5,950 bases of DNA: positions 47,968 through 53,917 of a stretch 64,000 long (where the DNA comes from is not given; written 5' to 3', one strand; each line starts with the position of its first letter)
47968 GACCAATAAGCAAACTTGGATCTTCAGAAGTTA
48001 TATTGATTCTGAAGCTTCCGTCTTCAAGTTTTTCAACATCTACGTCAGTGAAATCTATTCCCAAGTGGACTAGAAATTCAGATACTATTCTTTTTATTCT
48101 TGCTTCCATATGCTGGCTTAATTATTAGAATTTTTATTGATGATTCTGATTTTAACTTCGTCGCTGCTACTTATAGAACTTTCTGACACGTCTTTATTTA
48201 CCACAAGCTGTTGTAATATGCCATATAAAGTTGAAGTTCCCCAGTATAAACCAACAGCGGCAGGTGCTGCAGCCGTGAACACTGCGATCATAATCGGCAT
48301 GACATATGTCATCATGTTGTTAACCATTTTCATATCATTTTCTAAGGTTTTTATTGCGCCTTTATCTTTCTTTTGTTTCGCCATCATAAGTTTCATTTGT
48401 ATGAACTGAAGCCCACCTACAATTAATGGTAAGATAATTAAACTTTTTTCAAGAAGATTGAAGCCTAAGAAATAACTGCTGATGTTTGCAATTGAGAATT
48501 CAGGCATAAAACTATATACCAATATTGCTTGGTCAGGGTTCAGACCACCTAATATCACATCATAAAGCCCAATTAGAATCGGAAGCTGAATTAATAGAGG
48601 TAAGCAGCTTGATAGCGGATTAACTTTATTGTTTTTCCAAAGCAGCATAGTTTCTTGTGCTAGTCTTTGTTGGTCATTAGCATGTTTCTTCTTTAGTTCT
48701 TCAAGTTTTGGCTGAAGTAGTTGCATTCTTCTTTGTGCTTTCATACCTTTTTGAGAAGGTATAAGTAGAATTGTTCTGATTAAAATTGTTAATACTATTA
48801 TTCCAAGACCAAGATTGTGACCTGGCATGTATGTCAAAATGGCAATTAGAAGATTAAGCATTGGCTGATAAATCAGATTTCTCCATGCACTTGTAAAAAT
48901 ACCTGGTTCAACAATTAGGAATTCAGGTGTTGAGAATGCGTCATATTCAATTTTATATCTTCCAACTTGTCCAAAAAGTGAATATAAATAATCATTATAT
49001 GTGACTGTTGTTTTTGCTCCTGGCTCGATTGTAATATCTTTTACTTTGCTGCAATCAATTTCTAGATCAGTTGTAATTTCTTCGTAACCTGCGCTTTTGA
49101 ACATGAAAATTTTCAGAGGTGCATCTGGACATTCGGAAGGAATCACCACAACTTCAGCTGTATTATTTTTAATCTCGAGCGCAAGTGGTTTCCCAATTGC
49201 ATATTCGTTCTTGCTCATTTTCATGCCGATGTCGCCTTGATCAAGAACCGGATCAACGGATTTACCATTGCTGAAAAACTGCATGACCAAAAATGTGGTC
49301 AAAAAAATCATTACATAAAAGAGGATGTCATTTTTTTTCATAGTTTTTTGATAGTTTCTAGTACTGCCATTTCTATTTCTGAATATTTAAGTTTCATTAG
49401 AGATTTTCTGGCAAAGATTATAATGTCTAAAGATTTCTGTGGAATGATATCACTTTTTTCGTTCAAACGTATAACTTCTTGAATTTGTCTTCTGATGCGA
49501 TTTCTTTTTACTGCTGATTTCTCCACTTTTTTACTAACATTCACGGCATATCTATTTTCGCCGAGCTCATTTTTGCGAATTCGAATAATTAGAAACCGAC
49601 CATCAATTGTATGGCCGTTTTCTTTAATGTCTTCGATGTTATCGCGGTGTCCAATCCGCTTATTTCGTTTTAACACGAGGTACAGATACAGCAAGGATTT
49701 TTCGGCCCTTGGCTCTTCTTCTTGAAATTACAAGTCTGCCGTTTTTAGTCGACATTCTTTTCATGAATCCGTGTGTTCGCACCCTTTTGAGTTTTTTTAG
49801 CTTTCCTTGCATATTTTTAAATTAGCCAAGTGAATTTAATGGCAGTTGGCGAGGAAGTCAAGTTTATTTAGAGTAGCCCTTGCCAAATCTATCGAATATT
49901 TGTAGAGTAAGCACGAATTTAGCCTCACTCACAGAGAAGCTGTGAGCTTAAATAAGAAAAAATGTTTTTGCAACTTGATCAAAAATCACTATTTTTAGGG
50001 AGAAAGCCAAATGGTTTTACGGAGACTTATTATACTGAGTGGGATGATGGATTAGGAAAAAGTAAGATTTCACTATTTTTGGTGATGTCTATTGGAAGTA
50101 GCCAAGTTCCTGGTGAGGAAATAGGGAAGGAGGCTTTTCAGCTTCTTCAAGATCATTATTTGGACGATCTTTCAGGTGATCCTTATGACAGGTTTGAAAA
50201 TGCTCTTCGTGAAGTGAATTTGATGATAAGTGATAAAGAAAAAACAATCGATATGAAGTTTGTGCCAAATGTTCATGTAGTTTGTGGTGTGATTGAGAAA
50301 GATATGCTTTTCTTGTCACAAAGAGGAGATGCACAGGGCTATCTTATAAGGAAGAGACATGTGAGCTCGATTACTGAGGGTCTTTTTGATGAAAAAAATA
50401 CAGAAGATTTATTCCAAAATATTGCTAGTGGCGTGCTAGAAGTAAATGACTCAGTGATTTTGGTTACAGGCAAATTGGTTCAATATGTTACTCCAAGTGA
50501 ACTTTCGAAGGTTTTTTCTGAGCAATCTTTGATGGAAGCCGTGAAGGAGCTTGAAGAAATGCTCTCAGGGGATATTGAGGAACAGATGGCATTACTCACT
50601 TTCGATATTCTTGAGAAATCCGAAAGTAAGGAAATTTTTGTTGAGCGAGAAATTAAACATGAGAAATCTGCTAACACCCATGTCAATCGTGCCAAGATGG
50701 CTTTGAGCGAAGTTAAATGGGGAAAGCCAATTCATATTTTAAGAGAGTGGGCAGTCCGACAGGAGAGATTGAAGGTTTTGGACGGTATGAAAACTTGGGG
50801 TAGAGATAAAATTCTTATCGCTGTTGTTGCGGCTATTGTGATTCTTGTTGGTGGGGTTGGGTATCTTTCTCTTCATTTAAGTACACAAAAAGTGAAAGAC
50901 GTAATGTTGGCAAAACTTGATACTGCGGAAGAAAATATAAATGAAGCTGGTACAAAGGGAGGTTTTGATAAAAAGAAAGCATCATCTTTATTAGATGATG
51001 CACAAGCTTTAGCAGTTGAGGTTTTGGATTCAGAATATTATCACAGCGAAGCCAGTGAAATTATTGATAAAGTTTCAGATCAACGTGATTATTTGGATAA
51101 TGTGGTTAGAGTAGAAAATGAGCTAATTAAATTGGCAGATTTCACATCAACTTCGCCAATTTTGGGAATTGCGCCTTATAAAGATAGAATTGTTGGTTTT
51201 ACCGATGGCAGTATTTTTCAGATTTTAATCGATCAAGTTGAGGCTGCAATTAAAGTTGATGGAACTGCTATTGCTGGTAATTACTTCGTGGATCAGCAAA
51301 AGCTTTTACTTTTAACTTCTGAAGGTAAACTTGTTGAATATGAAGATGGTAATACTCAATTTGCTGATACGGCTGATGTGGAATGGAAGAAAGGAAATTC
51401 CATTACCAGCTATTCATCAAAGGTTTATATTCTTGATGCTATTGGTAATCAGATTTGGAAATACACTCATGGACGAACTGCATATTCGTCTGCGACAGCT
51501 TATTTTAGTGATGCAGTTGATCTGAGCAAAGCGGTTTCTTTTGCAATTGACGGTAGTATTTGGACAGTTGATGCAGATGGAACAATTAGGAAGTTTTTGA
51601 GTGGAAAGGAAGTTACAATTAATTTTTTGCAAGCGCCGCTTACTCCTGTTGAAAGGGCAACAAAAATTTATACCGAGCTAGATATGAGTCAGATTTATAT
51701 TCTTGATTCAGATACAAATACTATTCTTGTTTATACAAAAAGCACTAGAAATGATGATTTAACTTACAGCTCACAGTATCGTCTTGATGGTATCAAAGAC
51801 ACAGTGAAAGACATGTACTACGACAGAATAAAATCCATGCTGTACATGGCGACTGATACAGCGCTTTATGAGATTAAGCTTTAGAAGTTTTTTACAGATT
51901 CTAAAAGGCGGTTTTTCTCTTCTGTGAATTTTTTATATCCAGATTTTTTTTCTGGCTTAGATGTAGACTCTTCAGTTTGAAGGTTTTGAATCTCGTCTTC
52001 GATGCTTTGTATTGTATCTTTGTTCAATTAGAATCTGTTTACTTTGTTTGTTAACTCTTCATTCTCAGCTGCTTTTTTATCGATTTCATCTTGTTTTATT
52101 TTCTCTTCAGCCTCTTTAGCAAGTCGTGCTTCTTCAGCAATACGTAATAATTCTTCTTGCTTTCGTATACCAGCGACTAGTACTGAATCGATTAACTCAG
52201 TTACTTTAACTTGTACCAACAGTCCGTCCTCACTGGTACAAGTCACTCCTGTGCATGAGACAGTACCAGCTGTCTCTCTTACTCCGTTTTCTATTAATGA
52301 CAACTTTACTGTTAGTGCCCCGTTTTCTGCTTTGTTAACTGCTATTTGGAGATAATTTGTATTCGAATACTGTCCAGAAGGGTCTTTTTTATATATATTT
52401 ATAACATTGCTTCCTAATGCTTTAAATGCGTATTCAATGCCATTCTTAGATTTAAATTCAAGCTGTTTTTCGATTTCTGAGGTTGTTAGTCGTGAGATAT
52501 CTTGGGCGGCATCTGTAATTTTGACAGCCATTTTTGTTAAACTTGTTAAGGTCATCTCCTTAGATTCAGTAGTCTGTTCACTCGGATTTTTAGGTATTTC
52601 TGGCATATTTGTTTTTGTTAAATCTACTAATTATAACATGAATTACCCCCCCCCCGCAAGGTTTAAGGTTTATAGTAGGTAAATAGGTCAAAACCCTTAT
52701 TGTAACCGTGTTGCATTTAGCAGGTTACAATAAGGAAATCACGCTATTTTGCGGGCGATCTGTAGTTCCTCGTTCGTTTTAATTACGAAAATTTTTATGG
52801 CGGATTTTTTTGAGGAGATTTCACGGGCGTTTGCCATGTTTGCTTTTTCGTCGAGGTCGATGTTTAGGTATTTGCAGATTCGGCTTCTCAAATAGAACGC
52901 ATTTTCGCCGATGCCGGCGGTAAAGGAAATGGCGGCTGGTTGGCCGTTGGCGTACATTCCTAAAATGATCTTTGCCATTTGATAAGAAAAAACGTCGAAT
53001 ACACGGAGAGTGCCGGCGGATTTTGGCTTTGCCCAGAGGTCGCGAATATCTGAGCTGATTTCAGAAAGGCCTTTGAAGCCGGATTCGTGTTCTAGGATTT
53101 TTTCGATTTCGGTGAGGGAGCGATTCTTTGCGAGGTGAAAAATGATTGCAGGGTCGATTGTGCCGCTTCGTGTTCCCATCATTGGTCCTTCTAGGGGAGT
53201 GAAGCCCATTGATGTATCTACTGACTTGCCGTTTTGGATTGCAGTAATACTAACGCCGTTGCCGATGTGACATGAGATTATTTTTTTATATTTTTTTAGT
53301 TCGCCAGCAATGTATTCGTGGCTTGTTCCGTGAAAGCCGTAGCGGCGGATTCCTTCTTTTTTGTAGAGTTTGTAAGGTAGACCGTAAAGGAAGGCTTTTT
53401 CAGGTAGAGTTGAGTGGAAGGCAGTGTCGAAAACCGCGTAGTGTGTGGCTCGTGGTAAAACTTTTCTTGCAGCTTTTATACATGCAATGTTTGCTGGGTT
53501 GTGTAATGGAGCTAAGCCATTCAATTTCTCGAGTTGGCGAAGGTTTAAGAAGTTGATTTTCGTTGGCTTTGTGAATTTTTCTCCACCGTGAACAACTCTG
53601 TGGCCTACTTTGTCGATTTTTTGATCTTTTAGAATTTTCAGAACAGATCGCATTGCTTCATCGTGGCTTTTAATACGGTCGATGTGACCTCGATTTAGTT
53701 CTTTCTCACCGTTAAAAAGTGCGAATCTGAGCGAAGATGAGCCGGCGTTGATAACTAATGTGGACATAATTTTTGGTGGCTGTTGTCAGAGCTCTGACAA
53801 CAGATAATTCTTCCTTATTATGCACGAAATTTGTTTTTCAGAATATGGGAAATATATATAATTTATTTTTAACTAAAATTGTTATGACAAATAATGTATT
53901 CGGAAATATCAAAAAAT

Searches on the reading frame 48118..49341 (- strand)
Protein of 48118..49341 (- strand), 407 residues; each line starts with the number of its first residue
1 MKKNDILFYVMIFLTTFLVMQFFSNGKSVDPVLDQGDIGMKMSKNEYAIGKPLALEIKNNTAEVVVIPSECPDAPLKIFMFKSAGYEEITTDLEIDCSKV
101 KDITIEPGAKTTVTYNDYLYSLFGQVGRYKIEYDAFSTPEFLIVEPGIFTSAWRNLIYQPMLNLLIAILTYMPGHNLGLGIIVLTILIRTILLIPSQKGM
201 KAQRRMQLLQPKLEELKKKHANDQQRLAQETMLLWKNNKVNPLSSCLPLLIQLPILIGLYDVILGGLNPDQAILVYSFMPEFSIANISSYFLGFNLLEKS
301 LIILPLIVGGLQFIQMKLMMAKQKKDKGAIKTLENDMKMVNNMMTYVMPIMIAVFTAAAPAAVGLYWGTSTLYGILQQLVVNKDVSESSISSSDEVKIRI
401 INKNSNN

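Call 36: search_protein_families(library=pfam, max_evalue=0.0001, proteins=[window:48118-49341:-])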
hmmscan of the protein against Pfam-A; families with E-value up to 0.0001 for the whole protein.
window:48118-49341:- (407 aa): 1 family
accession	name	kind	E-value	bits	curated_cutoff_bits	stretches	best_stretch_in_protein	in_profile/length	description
PF02096.25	60KD_IMP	-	2.8e-48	164.4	35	1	178-383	2-163/163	60Kd inner membrane protein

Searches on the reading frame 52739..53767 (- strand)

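Call 36: search_protein_families(library=pfam, max_evalue=0.0001, proteins=[window:52739-53767:-])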
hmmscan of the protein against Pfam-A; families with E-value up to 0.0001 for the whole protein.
window:52739-53767:- (342 aa): 1 family
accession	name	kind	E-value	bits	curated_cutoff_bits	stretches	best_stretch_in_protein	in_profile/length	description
PF00871.23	Acetate_kinase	-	3.3e-109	365.6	22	1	41-339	66-392/392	Acetokinase family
